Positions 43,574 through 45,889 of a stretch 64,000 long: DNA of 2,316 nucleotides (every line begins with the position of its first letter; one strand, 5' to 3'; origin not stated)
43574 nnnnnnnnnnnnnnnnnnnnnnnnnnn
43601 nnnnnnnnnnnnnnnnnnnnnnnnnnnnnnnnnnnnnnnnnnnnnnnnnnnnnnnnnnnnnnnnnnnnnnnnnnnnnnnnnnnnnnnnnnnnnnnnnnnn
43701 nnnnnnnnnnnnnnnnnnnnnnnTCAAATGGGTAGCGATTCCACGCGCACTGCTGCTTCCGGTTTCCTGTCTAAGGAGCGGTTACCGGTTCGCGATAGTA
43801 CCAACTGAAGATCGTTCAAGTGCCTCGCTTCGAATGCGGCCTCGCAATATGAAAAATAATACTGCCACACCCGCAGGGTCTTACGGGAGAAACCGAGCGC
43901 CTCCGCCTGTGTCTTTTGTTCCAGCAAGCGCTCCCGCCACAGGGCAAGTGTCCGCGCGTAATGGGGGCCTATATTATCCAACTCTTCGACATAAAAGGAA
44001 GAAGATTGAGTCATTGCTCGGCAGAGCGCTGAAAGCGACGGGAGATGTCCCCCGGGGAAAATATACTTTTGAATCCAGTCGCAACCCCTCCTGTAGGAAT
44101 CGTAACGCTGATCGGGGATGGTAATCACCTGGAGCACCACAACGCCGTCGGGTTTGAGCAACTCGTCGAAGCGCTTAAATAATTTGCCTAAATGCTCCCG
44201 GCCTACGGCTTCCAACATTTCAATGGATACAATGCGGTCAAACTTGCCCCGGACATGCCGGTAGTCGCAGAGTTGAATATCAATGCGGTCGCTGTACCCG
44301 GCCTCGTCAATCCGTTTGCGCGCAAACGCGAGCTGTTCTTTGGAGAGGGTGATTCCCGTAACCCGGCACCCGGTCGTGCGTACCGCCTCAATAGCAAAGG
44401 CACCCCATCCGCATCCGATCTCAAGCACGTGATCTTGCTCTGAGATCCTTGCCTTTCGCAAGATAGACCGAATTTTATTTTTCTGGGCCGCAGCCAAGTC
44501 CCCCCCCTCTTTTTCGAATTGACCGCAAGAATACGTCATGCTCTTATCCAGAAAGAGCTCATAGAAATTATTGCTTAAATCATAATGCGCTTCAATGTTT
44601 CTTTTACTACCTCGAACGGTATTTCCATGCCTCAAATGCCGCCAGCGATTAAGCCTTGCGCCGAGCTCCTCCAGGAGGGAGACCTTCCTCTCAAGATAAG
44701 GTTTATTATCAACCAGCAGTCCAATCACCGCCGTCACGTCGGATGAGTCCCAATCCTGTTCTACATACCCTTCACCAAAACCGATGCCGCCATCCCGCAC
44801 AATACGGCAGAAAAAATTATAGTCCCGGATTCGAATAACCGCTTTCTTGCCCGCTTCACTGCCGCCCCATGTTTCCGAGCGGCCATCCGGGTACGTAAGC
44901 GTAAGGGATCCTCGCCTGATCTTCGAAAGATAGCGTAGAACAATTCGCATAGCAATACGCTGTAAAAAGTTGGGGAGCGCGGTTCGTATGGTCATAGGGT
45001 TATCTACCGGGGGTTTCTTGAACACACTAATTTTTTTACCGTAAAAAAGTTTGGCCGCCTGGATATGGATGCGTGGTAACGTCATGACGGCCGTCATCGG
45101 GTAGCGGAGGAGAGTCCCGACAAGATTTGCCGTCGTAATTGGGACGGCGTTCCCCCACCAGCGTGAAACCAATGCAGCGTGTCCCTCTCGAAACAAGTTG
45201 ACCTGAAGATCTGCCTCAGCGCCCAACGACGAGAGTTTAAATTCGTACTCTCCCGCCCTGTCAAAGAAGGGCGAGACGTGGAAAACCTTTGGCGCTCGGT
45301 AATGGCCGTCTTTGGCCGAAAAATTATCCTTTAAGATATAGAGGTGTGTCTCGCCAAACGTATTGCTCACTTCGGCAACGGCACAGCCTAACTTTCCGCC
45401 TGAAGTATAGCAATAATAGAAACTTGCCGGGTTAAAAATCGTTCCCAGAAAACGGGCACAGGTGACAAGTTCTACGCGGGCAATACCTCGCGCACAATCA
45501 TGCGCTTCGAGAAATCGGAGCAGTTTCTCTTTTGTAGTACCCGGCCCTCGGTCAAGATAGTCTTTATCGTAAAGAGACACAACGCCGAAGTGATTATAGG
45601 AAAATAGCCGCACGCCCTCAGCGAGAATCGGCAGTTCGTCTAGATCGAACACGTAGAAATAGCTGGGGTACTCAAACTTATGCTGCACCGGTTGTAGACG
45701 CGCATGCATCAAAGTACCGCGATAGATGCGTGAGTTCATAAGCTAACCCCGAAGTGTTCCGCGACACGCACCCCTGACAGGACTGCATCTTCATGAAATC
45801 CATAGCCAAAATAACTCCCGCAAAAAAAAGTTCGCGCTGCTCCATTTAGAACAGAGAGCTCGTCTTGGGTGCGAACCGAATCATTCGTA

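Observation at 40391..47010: Fatty-acid-modification cluster with two CFAS paralogs and two unusual gene fusions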

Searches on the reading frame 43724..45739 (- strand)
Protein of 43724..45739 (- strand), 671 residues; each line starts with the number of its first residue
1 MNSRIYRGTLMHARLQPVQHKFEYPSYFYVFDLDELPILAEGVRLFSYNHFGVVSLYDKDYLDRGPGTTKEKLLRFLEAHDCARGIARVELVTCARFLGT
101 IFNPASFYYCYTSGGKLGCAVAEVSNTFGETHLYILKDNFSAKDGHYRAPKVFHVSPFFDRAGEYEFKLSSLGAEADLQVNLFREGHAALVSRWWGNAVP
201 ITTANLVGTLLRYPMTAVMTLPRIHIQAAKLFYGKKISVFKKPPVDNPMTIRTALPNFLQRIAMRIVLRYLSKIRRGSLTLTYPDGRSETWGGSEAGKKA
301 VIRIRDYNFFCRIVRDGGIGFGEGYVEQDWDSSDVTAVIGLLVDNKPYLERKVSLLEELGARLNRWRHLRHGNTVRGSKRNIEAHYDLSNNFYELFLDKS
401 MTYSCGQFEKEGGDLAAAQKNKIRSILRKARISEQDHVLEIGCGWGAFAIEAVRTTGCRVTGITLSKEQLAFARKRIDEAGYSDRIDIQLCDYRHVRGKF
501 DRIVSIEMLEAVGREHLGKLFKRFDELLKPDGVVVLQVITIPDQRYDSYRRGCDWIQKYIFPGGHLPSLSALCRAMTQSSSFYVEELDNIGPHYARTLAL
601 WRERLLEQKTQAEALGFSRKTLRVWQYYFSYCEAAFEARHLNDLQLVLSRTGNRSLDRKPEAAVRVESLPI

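Call 3: search_protein_families(library=pfam, proteins=[window:43724-45739:-], max_evalue=0.01)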
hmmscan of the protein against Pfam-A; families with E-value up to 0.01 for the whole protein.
window:43724-45739:- (671 aa): 13 families
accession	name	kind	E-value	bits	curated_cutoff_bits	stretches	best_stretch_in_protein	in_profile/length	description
PF02353.26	CMAS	-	4.8e-87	292.2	27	1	379-643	7-270/273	Mycolic acid cyclopropane synthetase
PF07103.16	DUF1365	-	3.2e-69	233.6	25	1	5-243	1-233/235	Protein of unknown function (DUF1365)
PF13649.12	Methyltransf_25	-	4.1e-16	59.9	27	1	438-532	1-97/97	Methyltransferase domain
PF13489.12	Methyltransf_23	-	1.8e-13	51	27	1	430-577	16-155/164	Methyltransferase domain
PF08241.18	Methyltransf_11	-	4.9e-13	50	21.2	1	439-535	1-94/95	Methyltransferase domain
PF08242.18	Methyltransf_12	-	3.3e-12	47.4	30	1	439-534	1-98/98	Methyltransferase domain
PF13847.12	Methyltransf_31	-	3.9e-11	43.3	27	1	433-540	2-113/145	Methyltransferase domain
PF05401.17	NodS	-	0.00039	20.8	24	1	421-535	29-143/201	Nodulation protein S (NodS)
PF25371.1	DUF7884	-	0.0015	19.1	27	1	270-331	5-66/90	Domain of unknown function (DUF7884)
PF01728.25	FtsJ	-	0.0015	18.9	24.1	1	422-476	8-62/181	FtsJ-like methyltransferase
PF06325.19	PrmA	-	0.0018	18.3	22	1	432-536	159-258/296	Ribosomal protein L11 methyltransferase (PrmA)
PF00398.26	RrnaAD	-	0.0046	16.5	24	1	420-449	16-45/263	Ribosomal RNA adenine dimethylase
PF05175.20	MTS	-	0.0058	16.7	23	1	434-532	31-134/170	Methyltransferase small domain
